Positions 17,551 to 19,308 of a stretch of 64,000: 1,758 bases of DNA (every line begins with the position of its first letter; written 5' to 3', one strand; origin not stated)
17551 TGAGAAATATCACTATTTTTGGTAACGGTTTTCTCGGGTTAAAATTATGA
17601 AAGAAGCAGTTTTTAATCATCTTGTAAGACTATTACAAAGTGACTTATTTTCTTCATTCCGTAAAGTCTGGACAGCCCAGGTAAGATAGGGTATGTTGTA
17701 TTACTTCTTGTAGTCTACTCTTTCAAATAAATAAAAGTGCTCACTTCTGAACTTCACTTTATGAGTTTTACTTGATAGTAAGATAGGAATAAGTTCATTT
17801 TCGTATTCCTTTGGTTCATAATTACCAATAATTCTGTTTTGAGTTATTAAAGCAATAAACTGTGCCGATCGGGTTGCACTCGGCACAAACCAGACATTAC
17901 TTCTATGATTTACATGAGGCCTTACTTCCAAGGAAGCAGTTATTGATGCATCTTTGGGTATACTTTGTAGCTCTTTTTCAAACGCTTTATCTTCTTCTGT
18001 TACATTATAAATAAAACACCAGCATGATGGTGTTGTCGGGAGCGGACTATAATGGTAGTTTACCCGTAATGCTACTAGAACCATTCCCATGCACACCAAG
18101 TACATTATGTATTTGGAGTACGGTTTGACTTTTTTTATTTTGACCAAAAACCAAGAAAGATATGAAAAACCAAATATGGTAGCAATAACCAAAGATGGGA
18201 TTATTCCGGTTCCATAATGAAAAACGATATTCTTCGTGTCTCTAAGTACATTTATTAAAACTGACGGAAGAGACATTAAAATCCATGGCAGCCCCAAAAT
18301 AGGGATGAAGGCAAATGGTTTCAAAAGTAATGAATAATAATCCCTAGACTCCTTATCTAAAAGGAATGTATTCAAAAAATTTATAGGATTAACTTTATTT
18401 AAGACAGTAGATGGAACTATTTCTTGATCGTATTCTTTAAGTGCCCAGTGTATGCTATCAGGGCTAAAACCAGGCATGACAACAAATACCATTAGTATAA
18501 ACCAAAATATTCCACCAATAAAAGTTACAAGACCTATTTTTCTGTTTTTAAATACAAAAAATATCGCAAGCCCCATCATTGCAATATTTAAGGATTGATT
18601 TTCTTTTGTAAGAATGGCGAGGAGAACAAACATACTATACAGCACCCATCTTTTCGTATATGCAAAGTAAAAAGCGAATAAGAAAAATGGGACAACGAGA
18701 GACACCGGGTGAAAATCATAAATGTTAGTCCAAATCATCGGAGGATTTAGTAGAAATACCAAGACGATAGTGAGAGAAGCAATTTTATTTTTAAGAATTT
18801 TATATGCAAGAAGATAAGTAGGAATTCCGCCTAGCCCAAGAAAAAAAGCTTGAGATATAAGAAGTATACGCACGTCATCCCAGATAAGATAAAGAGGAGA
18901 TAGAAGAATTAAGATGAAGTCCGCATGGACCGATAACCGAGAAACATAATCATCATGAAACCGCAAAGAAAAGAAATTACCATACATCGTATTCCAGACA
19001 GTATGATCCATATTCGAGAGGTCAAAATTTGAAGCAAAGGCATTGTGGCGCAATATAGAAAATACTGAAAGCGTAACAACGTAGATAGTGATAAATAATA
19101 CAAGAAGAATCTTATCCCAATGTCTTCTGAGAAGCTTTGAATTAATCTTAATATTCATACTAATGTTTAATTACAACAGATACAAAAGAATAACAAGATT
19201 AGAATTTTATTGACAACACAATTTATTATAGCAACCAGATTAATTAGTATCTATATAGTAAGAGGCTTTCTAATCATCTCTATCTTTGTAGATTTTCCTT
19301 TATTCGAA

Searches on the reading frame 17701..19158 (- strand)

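Call 50: search_protein_families(library=pfam, proteins=[window:17701-19158:-], max_evalue=0.00001)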
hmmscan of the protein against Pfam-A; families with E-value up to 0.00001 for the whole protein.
window:17701-19158:- (485 aa): 1 family
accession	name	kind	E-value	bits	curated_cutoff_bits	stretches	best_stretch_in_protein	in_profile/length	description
PF09852.15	DUF2079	-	2.4e-51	175.7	28.2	1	38-435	2-410/459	Predicted membrane protein (DUF2079)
